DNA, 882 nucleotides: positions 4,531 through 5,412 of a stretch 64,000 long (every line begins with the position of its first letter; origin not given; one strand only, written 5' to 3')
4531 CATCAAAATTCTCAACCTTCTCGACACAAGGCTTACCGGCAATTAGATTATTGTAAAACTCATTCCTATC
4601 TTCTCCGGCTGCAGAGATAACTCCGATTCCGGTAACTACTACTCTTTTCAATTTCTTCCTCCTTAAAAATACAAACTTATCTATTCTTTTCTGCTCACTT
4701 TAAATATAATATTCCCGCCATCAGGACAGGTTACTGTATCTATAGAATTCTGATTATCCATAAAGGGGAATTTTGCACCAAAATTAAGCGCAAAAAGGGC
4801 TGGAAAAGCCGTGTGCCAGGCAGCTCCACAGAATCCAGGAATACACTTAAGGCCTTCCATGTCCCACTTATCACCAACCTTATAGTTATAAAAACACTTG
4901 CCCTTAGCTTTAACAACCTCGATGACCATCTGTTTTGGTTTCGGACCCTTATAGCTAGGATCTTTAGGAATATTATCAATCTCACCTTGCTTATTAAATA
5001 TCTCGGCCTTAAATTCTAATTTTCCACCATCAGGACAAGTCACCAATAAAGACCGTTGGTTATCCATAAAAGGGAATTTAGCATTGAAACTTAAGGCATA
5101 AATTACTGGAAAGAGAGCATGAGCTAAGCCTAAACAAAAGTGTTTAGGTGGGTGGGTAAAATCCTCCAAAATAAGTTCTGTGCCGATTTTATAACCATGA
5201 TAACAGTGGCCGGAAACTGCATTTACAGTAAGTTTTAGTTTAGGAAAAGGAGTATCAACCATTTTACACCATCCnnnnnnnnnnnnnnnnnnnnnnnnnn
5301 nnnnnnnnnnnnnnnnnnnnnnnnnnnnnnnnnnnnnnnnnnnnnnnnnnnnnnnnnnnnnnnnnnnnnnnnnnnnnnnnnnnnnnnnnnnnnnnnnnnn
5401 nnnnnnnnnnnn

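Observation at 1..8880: Twelve-gene aromatic (type II) polyketide synthase operon in an apparently non-actinomycete genome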

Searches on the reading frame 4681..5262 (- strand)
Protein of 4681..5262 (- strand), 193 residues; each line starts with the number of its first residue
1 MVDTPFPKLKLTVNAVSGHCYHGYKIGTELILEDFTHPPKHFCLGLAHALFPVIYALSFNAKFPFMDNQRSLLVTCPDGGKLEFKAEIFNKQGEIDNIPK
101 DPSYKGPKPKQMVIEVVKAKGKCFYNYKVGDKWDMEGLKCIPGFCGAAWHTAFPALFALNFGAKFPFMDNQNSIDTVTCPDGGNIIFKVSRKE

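Call 3: search_protein_families(library=pfam, proteins=[window:4681-5262:-], max_evalue=0.01)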
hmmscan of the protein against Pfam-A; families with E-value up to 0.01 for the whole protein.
window:4681-5262:- (193 aa): 0 families

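Call 5: search_protein_families(library=ncbifam, proteins=[window:4681-5262:-], max_evalue=0.01)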
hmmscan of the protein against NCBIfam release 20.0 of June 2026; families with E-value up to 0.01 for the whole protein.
window:4681-5262:- (193 aa): 1 family
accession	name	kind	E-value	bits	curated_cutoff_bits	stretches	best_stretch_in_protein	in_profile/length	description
TIGR04076.1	TIGR04076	subfamily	4e-28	97.8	33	2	110-192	2-89/91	TIGR04076 family protein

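Call 17: search_solved_structures(query=window:4681-5262:-, max_evalue=10, show_alignments=2)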
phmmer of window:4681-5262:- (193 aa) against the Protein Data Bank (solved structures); distinct sequences matched with E-value up to 10: 1.
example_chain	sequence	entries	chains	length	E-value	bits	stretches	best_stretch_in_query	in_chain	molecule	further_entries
3kih_A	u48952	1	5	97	0.42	13.5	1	64-111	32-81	5-bladed beta-propeller lectin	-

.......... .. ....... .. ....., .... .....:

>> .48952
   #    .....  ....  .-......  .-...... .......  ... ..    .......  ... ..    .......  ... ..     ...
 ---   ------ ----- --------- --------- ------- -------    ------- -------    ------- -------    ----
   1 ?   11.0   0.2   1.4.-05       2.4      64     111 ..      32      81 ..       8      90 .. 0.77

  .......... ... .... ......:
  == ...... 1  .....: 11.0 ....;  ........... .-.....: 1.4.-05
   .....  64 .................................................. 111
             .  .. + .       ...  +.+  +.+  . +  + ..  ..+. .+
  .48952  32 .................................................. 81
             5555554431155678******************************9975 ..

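Call 37: find_homologous_proteins(query=window:4681-5262:-, max_evalue=0.001)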
Query window:4681-5262:- (193 aa): 832 proteins with E <= 0.001 among 849 candidates; the best 120 are listed.
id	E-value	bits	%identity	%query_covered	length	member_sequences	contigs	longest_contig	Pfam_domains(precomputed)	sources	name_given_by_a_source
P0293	9.4e-133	458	100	100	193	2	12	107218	-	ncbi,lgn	-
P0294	4.2e-116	404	87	100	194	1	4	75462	-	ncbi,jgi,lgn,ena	-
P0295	3.9e-114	397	86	100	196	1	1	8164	-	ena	-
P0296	5.1e-114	397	85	100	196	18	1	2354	-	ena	-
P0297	9.3e-114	396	86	100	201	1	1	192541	-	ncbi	ncbi:MAG: TIGR04076 family protein [Candidatus Omnitrophota bacterium]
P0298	2.1e-113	395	85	100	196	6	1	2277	-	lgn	-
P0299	3.3e-113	394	85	100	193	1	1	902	-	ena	-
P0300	3.7e-113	394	85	100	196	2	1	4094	-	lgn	-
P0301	7.9e-112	390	84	100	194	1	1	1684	-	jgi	-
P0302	1.3e-111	389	85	99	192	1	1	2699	-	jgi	-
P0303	5.9e-111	387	84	100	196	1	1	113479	-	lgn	-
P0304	7.6e-111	387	85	99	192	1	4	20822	-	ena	-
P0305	3.2e-110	385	84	100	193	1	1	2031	-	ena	-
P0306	4.8e-109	381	82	100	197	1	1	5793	-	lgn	-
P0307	6.0e-109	381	83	100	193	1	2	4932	-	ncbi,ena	-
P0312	7.2e-108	377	82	100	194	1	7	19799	-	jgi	jgi:uncharacterized repeat protein (TIGR04076 family)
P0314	1.4e-107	376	81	100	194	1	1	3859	-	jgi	jgi:uncharacterized repeat protein (TIGR04076 family)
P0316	3.5e-107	375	81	100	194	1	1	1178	-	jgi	jgi:uncharacterized repeat protein (TIGR04076 family)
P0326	5.2e-106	371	82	100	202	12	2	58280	-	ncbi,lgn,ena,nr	ncbi:MAG: TIGR04076 family protein [Candidatus Omnitrophica bacterium]|nr:TIGR04076 family protein [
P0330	8.2e-106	370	79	99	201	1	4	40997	-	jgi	jgi:uncharacterized repeat protein (TIGR04076 family)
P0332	1.0e-105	370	82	98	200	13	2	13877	-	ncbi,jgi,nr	ncbi:MAG: TIGR04076 family protein [Candidatus Omnitrophica bacterium]|jgi:uncharacterized repeat pr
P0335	1.4e-105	370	82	99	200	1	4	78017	-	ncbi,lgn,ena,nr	ncbi:MAG TPA: TIGR04076 family protein [Candidatus Omnitrophica bacterium]|nr:TIGR04076 family prote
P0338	1.7e-105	369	81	100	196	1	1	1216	-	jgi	jgi:uncharacterized repeat protein (TIGR04076 family)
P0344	2.6e-105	369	80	99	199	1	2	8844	-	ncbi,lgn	ncbi:MAG: TIGR04076 family protein [Deltaproteobacteria bacterium]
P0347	2.8e-105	369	80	99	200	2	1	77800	-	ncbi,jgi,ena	ncbi:MAG: TIGR04076 family protein [Candidatus Omnitrophota bacterium]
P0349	4.2e-105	368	80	99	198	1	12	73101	-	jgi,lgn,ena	jgi:uncharacterized repeat protein (TIGR04076 family)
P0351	4.5e-105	368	81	99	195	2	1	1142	-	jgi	jgi:uncharacterized repeat protein (TIGR04076 family)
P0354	6.6e-105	367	79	100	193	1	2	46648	-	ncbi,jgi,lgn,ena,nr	ncbi:MAG TPA: TIGR04076 family protein [Patescibacteria group bacterium]|nr:TIGR04076 family protein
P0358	8.5e-105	367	79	100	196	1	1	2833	-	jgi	jgi:uncharacterized repeat protein (TIGR04076 family)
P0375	1.9e-104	366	79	99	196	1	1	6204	-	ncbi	ncbi:MAG: TIGR04076 family protein [Candidatus Omnitrophota bacterium]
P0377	2.3e-104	366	78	100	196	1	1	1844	-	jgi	jgi:uncharacterized repeat protein (TIGR04076 family)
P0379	2.5e-104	365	80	99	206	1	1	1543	-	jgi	jgi:uncharacterized repeat protein (TIGR04076 family)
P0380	2.5e-104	365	78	100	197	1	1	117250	-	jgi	jgi:uncharacterized repeat protein (TIGR04076 family)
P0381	2.8e-104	365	78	100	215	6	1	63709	-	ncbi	ncbi:TIGR04076 family protein [Candidatus Omnitrophota bacterium]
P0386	4.4e-104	365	80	99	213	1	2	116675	-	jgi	jgi:uncharacterized repeat protein (TIGR04076 family)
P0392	6.1e-104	364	80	100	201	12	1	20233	-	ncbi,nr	ncbi:MAG: TIGR04076 family protein [Candidatus Omnitrophica bacterium]|nr:TIGR04076 family protein [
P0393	6.2e-104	364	79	99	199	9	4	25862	-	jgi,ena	jgi:uncharacterized repeat protein (TIGR04076 family)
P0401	1.1e-103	363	81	99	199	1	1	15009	-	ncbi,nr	ncbi:MAG: TIGR04076 family protein [Candidatus Omnitrophica bacterium]|nr:TIGR04076 family protein [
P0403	1.2e-103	363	79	99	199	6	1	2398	-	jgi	jgi:uncharacterized repeat protein (TIGR04076 family)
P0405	1.4e-103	363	81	99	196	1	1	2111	-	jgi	jgi:uncharacterized repeat protein (TIGR04076 family)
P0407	1.6e-103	363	80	100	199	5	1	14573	-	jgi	jgi:uncharacterized repeat protein (TIGR04076 family)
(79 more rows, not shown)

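Call 45: predict_structure(alignment_id=A1)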
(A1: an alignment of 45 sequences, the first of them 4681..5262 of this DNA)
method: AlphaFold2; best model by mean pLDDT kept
length: 193 residues; sequences in the alignment: 45
mean_pLDDT: 88.2   pTM: 0.86
mean pLDDT of the five models: 88.2, 87.2, 82.8, 78.7, 75.7
residues with pLDDT >= 90: 114; 70-90: 65; 50-70: 12; < 50: 2
segments of 3 or more residues with pLDDT < 50: none
pLDDT, mean of each block of 10 residues (from residue 1): 72 85 85 71 81 92 96 84 91 93 91 94 89 93 89 95 93 93 88 88
secondary structure, 60 per line:
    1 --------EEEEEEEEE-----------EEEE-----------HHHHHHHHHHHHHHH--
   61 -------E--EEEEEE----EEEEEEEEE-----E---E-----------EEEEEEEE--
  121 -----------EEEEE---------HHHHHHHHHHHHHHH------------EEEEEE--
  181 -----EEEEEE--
elements in order: E9-17 E29-32 H44-58 E71-76 E81-89 E111-118 E132-136 H146-160 E173-178 E186-191

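Call 70: search_dna_similar(query=window:4681-5262:-, collection=plasmids, mode=protein, max_evalue=0.001, max_rows=20)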
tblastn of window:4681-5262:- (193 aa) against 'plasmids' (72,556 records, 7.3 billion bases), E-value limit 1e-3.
No match.

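Call 75: find_related_loci(query=A1, collection=metagenome_contigs, flank=6000)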
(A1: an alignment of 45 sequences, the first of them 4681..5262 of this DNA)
Query A1 (193 aa) in metagenome_contigs; peptide patterns used: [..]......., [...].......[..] (x = any residue, [..] = any of these).
395 stretches matched a pattern; 350 encode a relative of the query (tblastn E <= 1e-3); the best 80 are kept; 80 distinct loci.
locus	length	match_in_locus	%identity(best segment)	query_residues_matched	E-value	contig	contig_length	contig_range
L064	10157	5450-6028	87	1-193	9e-115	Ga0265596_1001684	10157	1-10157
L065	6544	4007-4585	85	1-193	4e-112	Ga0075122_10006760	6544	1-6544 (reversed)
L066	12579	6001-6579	82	1-193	5e-108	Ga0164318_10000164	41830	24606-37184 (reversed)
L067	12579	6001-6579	82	1-193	1e-107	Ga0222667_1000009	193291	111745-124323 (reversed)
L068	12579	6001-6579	82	1-193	1e-107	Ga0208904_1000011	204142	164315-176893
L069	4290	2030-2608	83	1-193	7e-108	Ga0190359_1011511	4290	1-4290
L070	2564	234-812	82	1-193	2e-111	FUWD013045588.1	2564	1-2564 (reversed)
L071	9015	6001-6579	81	1-193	2e-106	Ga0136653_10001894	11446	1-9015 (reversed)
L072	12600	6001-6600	79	1-191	3e-106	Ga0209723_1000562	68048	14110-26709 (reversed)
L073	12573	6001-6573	80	1-191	3e-106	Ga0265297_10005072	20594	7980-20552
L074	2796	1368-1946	83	1-193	4e-109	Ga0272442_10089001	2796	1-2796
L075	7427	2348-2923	80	2-193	5e-106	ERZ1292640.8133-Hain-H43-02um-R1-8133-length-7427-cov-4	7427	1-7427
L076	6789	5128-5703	82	2-193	2e-105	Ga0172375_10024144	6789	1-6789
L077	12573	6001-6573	80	1-191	1e-105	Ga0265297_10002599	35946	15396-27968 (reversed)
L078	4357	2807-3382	82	2-193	1e-105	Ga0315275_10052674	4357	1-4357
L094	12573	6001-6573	78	1-191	3e-104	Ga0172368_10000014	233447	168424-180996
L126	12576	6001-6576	79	2-193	9e-103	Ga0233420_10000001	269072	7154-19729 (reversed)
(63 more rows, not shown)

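Call 81: search_protein_families(library=pfam, proteins=[L094:9188-10678:+, L094:3968-4492:+, L094:3030-3977:+, L094:2203-3015:+, L094:1717-2163:+, L094:35-1561:-], max_evalue=0.0001)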
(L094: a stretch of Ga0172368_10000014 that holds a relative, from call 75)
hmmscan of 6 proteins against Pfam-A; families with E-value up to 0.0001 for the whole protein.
L094:9188-10678:+ (496 aa): 2 families
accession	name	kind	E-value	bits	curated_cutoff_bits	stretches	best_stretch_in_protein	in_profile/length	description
PF04055.27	Radical_SAM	-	6.2e-19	69.2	29.5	1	211-379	1-162/166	Radical SAM superfamily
PF02310.24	B12-binding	-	1.2e-10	41.7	32.1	1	40-143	21-115/121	B12 binding domain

L094:3968-4492:+ (174 aa): 1 family
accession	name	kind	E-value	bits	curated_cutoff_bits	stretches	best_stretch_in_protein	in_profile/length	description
PF03551.20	PadR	-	3.5e-15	56.2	27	1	10-83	1-74/75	Transcriptional regulator PadR-like family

L094:3030-3977:+ (315 aa): 2 families
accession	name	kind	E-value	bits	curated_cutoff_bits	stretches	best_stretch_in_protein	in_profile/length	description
PF03255.19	ACCA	-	4.7e-149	496.1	23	1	4-312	2-310/310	Acetyl co-enzyme A carboxylase carboxyltransferase-like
PF01039.27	Carboxyl_trans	-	3.8e-19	69.1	22.3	1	94-241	282-425/493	Carboxyl transferase domain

L094:2203-3015:+ (270 aa): 3 families
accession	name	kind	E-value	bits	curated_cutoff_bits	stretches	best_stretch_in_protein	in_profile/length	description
PF03734.19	YkuD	-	3.9e-24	86.3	23.4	1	150-268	3-146/146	L,D-transpeptidase catalytic domain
PF01476.26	LysM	-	4e-14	52.7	20.9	1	103-145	1-43/43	LysM domain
PF23473.1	LysM3_LYK4_5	-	4.6e-05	23.9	29.3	0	103-138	5-40/48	LYK4/5 LysM3 domain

L094:1717-2163:+ (148 aa): 1 family
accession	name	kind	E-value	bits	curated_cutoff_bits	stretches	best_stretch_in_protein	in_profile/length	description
PF02681.20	DUF212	-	1.9e-47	161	26.5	1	10-143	2-126/126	Divergent PAP2 family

L094:35-1561:- (508 aa): 6 families
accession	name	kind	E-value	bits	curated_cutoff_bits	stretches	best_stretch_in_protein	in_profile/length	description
PF01078.27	Mg_chelatase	-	7.3e-92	306.9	20.3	1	193-399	1-206/207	Magnesium chelatase, subunit ChlI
PF13541.12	ChlI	-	1.5e-42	144.8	27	1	20-142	1-121/121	Subunit ChlI of Mg-chelatase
PF13335.12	Mg_chelatase_C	-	1.9e-31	108.9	26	1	407-502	2-94/94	Magnesium chelatase, subunit ChlI C-terminal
PF07728.20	AAA_5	-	6.7e-09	36.3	22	1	216-353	1-125/139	AAA domain (dynein-related subfamily)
PF00158.32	Sigma54_activat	-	2.7e-05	24.4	20.2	0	290-350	84-142/168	Sigma-54 interaction domain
PF00493.29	MCM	-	4.4e-05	23.1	23.3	0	291-363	113-183/224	MCM P-loop domain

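Call 82: list_cluster_members(proteins=[L094:6001-6594:+, L094:6591-7853:+, L094:7846-9075:+, L094:9188-10678:+, L094:11002-11805:+, L094:4644-4910:+, L072:6001-6600:+, L126:6001-6576:+])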
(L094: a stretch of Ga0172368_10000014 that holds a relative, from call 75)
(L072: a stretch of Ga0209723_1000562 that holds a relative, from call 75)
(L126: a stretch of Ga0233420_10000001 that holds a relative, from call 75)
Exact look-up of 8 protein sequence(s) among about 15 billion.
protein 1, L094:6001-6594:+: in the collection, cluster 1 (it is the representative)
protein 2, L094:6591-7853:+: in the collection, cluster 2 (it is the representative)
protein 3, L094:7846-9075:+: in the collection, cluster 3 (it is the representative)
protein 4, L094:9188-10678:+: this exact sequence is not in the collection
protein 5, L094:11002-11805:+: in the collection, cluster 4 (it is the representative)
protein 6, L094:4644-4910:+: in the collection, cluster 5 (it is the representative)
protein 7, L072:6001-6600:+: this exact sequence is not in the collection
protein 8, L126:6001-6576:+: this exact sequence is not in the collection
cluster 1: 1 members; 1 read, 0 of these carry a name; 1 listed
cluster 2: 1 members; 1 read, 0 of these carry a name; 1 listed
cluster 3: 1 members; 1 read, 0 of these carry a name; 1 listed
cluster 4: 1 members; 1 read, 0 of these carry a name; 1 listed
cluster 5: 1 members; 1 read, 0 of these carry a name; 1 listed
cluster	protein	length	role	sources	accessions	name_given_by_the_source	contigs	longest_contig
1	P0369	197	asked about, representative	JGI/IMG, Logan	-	-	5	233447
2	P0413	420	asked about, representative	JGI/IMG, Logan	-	-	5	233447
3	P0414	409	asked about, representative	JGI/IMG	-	-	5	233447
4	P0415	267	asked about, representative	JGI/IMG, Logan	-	-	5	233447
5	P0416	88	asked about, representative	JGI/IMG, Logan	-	-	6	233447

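Call 83: find_homologous_proteins(query=P0413, max_evalue=1e-100)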
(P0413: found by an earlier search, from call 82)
Query P0413 (420 aa): 4874 proteins with E <= 1e-100 among 8000 candidates; the best 120 are listed.
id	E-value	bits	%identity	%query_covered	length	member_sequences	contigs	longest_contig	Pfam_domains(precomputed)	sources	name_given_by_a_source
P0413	1.3e-280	948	100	100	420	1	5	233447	PF00109.33,PF02801.29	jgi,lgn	-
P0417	9.7e-264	893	94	100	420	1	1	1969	PF00109.33,PF02801.29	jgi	-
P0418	3.6e-255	865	89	100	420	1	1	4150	PF00109.33,PF02801.29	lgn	-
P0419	5.7e-255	864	89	100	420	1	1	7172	PF00109.33,PF02801.29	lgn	-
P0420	6.2e-255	864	90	100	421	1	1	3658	PF00109.33,PF02801.29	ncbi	-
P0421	7.2e-255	864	90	100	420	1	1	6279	PF00109.33,PF02801.29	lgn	-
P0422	8.5e-255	863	90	100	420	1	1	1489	PF00109.33,PF02801.29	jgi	jgi:beta-ketoacyl-acyl-carrier-protein synthase II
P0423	2.7e-254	862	90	100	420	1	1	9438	PF00109.33,PF02801.29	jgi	-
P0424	3.4e-254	861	90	100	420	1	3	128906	PF00109.33,PF02801.29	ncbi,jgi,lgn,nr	ncbi:MAG: beta-ketoacyl-[acyl-carrier-protein] synthase family protein [Candidatus Omnitrophica bact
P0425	4.0e-254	861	90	100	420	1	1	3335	PF00109.33,PF02801.29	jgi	jgi:beta-ketoacyl-acyl-carrier-protein synthase II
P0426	6.0e-254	861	89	100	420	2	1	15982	PF00109.33,PF02801.29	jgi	jgi:beta-ketoacyl-acyl-carrier-protein synthase II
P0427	9.7e-254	860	89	100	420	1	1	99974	PF00109.33,PF02801.29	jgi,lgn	-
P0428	2.4e-253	859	90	100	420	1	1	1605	PF00109.33,PF02801.29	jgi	jgi:beta-ketoacyl-acyl-carrier-protein synthase II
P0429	3.0e-253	858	89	100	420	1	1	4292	PF00109.33,PF02801.29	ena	-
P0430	2.7e-250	849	88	100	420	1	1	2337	PF00109.33,PF02801.29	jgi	jgi:beta-ketoacyl-acyl-carrier-protein synthase II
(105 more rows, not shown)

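Call 90: search_protein_families(library=ncbifam, proteins=[L094:9188-10678:+], max_evalue=0.001)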
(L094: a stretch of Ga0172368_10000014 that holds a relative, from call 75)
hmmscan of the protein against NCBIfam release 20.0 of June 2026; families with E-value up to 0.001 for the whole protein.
L094:9188-10678:+ (496 aa): 18 families
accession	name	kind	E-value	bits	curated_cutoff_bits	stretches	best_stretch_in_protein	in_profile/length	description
TIGR02026.1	BchE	equivalog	2.8e-59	201.3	481.35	1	13-441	2-416/497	magnesium-protoporphyrin IX monomethyl ester anaerobic oxidative cyclase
TIGR03471.1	HpnJ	equivalog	1.8e-43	149.1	577.6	1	50-465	46-445/472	hopanoid biosynthesis associated radical SAM protein HpnJ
NF050148.1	rSAM_ApyD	equivalog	5e-33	114.4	750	1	100-373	94-353/645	RiPP biosynthesis radical SAM protein ApyD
NF038361.1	rSAM_Sden_1168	equivalog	7.4e-29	100.7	575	1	103-408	164-473/560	Sden_1168 family B12-binding radical SAM P-methyltransferase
TIGR04367.1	HpnR_B12_rSAM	equivalog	2.3e-26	92.4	650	1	40-434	29-395/490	hopanoid C-3 methylase HpnR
TIGR04479.1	bcpD_PhpK_rSAM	subfamily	4.9e-26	91.2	600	1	141-405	181-428/504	PhpK family radical SAM P-methyltransferase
TIGR04385.1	B12_rSAM_cofa1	equivalog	4.6e-24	85.4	450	1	40-386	27-364/438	B12 lower ligand biosynthesis radical SAM protein BzaD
TIGR03975.1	rSAM_ocin_1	subfamily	6.2e-22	77.8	281.85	1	103-272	151-321/606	RiPP maturation radical SAM C-methyltransferase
NF033070.1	rSAM_AprD4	equivalog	4.4e-20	72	500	1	175-444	162-423/456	AprD4 family radical SAM diol-dehydratase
TIGR04072.2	rSAM_ladder_B12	equivalog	3.9e-19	68.6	360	1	44-415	29-379/443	lipid biosynthesis B12-binding/radical SAM protein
NF033712.0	B12_rSAM_KedN5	subfamily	1.2e-18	66.7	700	1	65-286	53-268/624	KedN5 family methylcobalamin-dependent radical SAM C-methyltransferase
TIGR04014.1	B12_SAM_MJ_0865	equivalog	8.5e-16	57.8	360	1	109-412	68-362/434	methyl-coenzyme M reductase glutamine C-methyltransferase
TIGR04190.1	B12_SAM_Ta0216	equivalog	5.1e-13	48.5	500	1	103-288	103-297/554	TIGR04190 family B12-binding domain/radical SAM domain protein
TIGR04013.1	B12_SAM_MJ_1487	hypoth_equivalog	1.7e-11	43.6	251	1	108-224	71-167/382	TIGR04013 family B12-binding domain/radical SAM domain-containing protein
TIGR04295.1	B12_rSAM_oligo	hypoth_equivalog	3.2e-10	39.3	400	1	41-404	33-380/422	TIGR04295 family B12-binding domain-containing radical SAM protein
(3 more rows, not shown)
